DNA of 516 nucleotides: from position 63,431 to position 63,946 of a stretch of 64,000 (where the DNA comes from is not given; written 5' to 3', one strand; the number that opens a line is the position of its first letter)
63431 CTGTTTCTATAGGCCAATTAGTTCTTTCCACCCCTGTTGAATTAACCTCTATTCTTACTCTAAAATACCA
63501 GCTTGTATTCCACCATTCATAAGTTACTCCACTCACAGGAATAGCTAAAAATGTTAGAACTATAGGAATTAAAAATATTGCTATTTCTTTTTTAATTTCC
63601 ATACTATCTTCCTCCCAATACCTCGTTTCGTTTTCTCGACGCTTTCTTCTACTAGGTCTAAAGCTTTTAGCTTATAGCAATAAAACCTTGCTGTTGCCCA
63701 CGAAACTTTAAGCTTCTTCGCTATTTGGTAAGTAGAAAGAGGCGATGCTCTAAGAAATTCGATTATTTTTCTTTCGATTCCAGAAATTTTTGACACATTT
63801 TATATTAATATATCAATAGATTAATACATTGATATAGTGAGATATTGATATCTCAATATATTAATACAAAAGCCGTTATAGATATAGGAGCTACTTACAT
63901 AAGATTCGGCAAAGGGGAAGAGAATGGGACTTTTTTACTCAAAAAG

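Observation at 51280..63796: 12.5-kb operon linking a giant envelope protein to MinD and three coiled-coil proteins: possible uncharacterised envelope-cytoskeleton apparatus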

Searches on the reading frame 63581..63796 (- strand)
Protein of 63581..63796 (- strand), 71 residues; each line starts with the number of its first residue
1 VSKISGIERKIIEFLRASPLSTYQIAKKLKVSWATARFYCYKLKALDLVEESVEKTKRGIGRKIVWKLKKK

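Call 4: search_protein_families(library=pfam, proteins=[window:63581-63796:-], max_evalue=0.1)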
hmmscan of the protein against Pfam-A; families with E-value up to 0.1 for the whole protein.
window:63581-63796:- (71 aa): 8 families
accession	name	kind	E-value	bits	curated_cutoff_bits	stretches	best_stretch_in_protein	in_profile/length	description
PF08279.18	HTH_11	-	0.00013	22.2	25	1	9-46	3-42/55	HTH domain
PF04703.18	FaeA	-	0.00032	21.4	20.7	1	10-69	4-61/62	FaeA-like protein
PF01022.26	HTH_5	-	0.00051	20.3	22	1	9-50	5-46/47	Bacterial regulatory protein, arsR family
PF21476.4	PF0610-like_N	-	0.0018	18.9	33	1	9-32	4-27/50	PF0610-like, N-terminal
PF24033.1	DUF7342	-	0.029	14.8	31.6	1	9-54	8-52/150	Family of unknown function (DUF7342)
PF13412.12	HTH_24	-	0.056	13.5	21.9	1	7-49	4-47/48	Winged helix-turn-helix DNA-binding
PF01418.23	HTH_6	-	0.075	13.5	28.3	0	3-37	13-52/77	Helix-turn-helix domain, rpiR family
PF13936.12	HTH_38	-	0.082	13.1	27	0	8-35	9-36/44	Helix-turn-helix domain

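Call 5: search_protein_families(library=ncbifam, proteins=[window:63581-63796:-], max_evalue=0.1)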
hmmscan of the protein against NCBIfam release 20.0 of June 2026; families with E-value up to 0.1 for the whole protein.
window:63581-63796:- (71 aa): 4 families
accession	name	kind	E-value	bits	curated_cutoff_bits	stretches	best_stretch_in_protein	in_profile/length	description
NF033789.1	repress_SdpR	subfamily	0.00053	19.8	100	1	8-55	10-57/79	autorepressor SdpR family transcription factor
TIGR01884.1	cas_HTH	subfamily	0.0076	15.7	60.2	1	2-58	138-195/202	CRISPR-associated CARF protein Csa3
NF040939.2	trans_reg_lrs14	equivalog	0.014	15.4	90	1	11-62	26-78/103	Lrs14 family HTH-type transcriptional regulator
NF053602.1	Phr_regulator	exception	0.055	13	320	1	8-64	14-70/191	heat shock transcription regulator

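Call 60: search_protein_families(library=padloc, proteins=[window:63581-63796:-], max_evalue=0.001)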
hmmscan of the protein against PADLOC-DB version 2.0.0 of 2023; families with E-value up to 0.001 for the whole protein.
window:63581-63796:- (71 aa): 2 families
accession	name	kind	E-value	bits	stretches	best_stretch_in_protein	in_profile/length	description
PDLC01438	Csa3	-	0.00012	20.2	1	8-70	150-203/305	"CAS-I,CAS-II,CAS-III,CAS-IV,CAS-V,CAS-VI; associated_signaling"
PDLC01848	CARF3--CARF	-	0.00012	19.8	1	7-59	138-189/197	-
